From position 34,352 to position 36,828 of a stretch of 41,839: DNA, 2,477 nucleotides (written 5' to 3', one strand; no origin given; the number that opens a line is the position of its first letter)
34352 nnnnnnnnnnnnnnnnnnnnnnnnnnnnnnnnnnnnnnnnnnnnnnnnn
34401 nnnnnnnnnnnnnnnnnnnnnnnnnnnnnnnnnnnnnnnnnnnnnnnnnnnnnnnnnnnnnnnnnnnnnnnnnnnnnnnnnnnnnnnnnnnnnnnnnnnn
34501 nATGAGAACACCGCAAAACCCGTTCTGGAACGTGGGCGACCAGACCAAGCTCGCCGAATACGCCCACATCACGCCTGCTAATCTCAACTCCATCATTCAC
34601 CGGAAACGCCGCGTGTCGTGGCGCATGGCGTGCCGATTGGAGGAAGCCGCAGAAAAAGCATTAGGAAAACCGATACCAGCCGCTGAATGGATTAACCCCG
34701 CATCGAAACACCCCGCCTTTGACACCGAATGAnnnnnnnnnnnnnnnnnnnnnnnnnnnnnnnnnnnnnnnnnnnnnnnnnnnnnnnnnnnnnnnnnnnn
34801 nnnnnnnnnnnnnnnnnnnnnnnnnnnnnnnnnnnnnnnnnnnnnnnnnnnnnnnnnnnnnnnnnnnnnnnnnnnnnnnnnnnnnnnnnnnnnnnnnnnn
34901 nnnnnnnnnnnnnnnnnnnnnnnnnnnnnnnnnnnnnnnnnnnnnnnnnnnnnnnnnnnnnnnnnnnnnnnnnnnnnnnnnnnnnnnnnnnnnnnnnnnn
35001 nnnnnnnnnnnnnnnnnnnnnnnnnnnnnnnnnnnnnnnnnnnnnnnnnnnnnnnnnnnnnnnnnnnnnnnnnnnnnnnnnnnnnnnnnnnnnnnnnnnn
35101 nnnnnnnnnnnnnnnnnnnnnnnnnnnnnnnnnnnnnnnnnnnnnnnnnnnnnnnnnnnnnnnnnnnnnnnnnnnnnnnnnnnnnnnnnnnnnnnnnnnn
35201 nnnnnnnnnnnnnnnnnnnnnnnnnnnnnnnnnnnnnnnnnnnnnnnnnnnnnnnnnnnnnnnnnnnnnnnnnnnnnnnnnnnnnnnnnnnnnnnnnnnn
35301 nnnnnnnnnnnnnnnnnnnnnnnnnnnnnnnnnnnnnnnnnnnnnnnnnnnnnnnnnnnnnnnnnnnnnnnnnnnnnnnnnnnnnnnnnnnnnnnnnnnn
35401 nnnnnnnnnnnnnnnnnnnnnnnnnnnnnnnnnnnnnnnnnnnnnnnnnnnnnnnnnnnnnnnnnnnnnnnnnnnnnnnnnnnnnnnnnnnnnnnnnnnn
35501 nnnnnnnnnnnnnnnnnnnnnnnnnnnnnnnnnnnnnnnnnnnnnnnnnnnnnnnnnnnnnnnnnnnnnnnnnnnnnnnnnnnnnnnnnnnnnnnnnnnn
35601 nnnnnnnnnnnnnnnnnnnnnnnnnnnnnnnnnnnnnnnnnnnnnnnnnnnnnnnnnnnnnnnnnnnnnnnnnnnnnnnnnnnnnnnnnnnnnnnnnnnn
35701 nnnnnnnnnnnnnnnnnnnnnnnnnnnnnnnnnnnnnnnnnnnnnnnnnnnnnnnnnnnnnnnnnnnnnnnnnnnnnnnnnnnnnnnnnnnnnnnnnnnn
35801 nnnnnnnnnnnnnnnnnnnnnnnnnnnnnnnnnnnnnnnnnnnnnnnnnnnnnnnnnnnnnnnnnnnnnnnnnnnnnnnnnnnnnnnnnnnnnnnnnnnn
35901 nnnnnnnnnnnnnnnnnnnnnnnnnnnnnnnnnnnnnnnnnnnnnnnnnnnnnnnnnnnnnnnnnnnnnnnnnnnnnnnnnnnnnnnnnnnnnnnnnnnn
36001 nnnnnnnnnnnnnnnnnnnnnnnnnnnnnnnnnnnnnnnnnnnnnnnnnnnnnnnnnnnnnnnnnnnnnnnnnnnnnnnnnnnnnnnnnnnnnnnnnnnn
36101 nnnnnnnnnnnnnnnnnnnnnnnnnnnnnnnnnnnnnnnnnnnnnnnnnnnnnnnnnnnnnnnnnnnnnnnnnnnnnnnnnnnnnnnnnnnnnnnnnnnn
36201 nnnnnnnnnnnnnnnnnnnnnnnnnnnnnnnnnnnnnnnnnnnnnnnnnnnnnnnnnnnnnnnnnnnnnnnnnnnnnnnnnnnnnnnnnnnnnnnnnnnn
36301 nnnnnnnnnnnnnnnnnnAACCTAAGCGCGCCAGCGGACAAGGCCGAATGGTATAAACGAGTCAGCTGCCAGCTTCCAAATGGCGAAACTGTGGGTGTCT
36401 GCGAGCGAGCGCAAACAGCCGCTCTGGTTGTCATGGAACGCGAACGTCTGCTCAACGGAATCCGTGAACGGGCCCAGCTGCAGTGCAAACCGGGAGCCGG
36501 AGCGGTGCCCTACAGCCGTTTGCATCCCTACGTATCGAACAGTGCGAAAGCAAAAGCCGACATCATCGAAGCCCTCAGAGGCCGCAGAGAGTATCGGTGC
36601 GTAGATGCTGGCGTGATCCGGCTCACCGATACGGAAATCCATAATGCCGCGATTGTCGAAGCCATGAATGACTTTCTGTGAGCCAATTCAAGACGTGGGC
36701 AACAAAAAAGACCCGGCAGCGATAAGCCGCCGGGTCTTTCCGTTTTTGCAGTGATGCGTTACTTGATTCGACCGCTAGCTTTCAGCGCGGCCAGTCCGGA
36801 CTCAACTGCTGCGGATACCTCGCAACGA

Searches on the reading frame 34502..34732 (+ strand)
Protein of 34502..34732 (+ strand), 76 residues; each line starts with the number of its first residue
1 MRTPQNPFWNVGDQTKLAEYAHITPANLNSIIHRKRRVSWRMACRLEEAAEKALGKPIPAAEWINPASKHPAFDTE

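Call 50: search_protein_families(library=pfam, proteins=[window:34502-34732:+], max_evalue=0.05)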
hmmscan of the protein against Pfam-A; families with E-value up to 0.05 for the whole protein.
window:34502-34732:+ (76 aa): 1 family
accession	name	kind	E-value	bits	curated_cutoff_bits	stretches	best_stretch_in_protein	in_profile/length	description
PF15943.11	YdaS_toxin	-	0.0025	18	30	1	11-51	8-48/65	Bacterial toxin YdaS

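Call 63: search_protein_families(library=phrogs, proteins=[window:34502-34732:+], max_evalue=0.01)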
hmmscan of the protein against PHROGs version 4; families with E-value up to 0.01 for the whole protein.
window:34502-34732:+ (76 aa): 1 family
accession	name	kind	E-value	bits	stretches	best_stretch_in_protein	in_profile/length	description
phrog_1381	-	moron, auxiliary metabolic gene and host takeover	0.0014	19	1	14-51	29-66/264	plasmid antitoxin with HTH domain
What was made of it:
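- On Phage operator array of a divergent early/late switch: Only one small Cro/YdaS-like HTH was found (34502-34732; calls 50, 63).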

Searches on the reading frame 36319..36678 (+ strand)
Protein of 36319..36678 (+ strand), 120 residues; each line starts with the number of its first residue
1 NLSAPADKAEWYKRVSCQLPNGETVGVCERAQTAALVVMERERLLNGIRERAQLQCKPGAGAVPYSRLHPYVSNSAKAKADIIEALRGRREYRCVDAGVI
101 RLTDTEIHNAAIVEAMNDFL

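Call 103: predict_structure(protein=window:36319-36678:+)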
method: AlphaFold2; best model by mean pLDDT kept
length: 120 residues; sequences in the alignment: 1
mean_pLDDT: 39.6   pTM: 0.26
mean pLDDT of the five models: 39.6, 38.5, 35.9, 35.9, 34.3
residues with pLDDT >= 90: 0; 70-90: 0; 50-70: 2; < 50: 118
segments of 3 or more residues with pLDDT < 50: 1-9, 11-45, 47-120
pLDDT, mean of each block of 10 residues (from residue 1): 40 40 40 36 46 38 38 40 40 35 44 38
secondary structure, 60 per line:
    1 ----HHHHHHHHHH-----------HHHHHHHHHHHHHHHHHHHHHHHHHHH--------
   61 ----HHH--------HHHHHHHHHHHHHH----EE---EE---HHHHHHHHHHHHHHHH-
elements in order: H5-14 H26-52 H76-89 H104-119
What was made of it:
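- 34729..36681 (+): Prim-Pol + PriCT-1 + RSF1010-RepA-like helicase fusion with a roughly 100-aa C-terminal extension of unknown function. This is the replicase that an origin here would have to recruit. The C-terminal model was not informative (call 103).
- Closest known: Satellite phage P4 ori/crr, bound by the alpha primase-helicase. Different: DNA binding by its C-terminus is untested (the model was uninformative, call 103).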
